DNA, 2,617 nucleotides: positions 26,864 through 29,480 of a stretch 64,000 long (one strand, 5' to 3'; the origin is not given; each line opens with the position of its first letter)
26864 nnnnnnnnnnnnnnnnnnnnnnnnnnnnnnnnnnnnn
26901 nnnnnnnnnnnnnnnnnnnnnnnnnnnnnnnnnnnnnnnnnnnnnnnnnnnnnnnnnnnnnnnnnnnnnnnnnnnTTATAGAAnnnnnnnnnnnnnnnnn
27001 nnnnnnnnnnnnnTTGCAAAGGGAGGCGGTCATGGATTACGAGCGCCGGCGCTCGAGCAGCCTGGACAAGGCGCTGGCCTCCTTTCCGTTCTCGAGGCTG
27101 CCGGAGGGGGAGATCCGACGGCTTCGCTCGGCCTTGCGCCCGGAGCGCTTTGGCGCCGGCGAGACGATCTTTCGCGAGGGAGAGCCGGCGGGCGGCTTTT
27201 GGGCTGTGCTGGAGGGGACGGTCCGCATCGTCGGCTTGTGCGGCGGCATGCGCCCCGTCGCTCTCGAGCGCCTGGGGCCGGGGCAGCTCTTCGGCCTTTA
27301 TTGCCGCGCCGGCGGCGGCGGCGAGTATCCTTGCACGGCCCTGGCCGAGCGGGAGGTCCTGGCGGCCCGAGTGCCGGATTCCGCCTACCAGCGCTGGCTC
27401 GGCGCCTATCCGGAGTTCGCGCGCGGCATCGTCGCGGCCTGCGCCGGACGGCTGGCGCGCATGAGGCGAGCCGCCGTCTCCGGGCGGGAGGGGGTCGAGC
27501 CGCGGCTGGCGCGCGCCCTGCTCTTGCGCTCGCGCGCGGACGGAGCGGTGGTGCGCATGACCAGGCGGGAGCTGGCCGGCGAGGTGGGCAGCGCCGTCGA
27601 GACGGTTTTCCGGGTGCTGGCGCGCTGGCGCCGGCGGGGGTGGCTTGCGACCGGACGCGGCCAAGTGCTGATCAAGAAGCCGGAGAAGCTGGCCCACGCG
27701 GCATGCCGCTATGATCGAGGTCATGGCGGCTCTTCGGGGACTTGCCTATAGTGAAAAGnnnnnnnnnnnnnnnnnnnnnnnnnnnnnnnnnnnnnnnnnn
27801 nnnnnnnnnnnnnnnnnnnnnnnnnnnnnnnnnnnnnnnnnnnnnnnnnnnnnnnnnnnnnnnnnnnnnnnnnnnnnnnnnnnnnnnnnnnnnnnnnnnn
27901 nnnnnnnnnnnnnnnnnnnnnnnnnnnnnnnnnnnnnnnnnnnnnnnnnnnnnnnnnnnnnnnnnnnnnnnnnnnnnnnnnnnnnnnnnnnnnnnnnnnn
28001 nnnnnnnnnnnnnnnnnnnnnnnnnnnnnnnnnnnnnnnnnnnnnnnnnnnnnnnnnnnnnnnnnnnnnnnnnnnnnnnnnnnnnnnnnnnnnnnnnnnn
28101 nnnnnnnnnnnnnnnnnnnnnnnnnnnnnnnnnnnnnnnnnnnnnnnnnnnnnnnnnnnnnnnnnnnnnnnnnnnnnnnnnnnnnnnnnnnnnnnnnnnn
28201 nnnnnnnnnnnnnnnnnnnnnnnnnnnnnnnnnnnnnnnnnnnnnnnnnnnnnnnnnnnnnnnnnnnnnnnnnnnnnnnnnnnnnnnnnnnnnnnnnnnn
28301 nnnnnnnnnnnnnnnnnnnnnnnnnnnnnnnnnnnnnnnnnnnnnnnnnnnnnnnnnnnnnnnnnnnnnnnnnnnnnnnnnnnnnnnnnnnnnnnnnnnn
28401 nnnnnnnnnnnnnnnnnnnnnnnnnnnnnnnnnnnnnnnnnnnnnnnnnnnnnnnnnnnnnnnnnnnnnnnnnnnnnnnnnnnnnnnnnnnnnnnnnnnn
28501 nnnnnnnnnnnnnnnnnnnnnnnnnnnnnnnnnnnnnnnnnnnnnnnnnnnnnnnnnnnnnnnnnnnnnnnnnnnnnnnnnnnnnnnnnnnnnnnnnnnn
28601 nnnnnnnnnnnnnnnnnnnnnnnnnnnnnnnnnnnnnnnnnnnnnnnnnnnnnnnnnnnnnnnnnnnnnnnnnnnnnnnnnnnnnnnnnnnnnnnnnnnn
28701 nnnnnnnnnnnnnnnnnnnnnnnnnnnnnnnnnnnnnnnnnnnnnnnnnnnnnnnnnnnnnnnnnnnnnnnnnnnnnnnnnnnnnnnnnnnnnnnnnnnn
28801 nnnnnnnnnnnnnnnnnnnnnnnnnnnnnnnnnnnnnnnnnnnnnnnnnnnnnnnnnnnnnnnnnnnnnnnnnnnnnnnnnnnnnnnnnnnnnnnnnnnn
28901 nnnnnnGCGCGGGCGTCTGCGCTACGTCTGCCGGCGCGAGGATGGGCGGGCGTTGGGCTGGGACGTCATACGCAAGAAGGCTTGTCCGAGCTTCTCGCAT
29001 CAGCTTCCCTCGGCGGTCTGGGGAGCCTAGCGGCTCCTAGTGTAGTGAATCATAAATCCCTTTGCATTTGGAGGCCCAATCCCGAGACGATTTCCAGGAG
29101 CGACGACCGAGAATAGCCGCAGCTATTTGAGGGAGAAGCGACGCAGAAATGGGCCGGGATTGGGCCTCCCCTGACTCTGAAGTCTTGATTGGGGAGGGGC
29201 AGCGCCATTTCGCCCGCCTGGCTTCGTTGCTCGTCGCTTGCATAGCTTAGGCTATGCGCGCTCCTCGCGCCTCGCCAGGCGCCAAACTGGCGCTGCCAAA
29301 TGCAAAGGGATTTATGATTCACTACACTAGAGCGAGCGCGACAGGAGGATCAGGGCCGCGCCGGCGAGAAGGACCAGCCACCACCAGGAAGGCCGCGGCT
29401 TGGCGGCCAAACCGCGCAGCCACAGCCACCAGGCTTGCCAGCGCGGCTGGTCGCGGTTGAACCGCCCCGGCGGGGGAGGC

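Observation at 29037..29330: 294-bp element with perfect 35-bp terminal inverted repeats (MITE)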

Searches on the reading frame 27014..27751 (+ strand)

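Call 17: search_protein_families(library=pfam, proteins=[window:27014-27751:+], max_evalue=0.01)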
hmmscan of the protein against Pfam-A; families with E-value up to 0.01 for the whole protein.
window:27014-27751:+ (245 aa): 3 families
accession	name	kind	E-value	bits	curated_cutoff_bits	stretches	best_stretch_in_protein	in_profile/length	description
PF13545.12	HTH_Crp_2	-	2.1e-14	53.7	27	1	164-228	2-69/70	Crp-like helix-turn-helix domain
PF00027.35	cNMP_binding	-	3.1e-13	49.9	27.5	1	44-128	2-85/89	Cyclic nucleotide-binding domain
PF00325.26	Crp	-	1.7e-05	24.9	21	1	181-209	2-30/32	Bacterial regulatory proteins, crp family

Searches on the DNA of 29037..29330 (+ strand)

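Call 36: search_dna_similar(query=window:29037-29330:+, collection=plasmids, mode=distant, max_evalue=0.001, max_rows=30)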
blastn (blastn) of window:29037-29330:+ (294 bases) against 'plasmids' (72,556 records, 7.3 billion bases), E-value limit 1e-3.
No match.

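Call 37: search_dna_similar(query=window:29037-29330:+, collection=phages, mode=distant, max_evalue=0.001, max_rows=20)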
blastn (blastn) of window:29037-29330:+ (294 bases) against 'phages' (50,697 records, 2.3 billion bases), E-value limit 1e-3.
No match.
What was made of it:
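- Closest known: IS630 / Tc1-mariner MITEs. Different: There is no sequence similarity to plasmid or phage records (calls 36, 37).
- Tried and rejected: blastn: the element found nothing in 72,556 plasmid records or 50,697 phage records (calls 36, 37).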
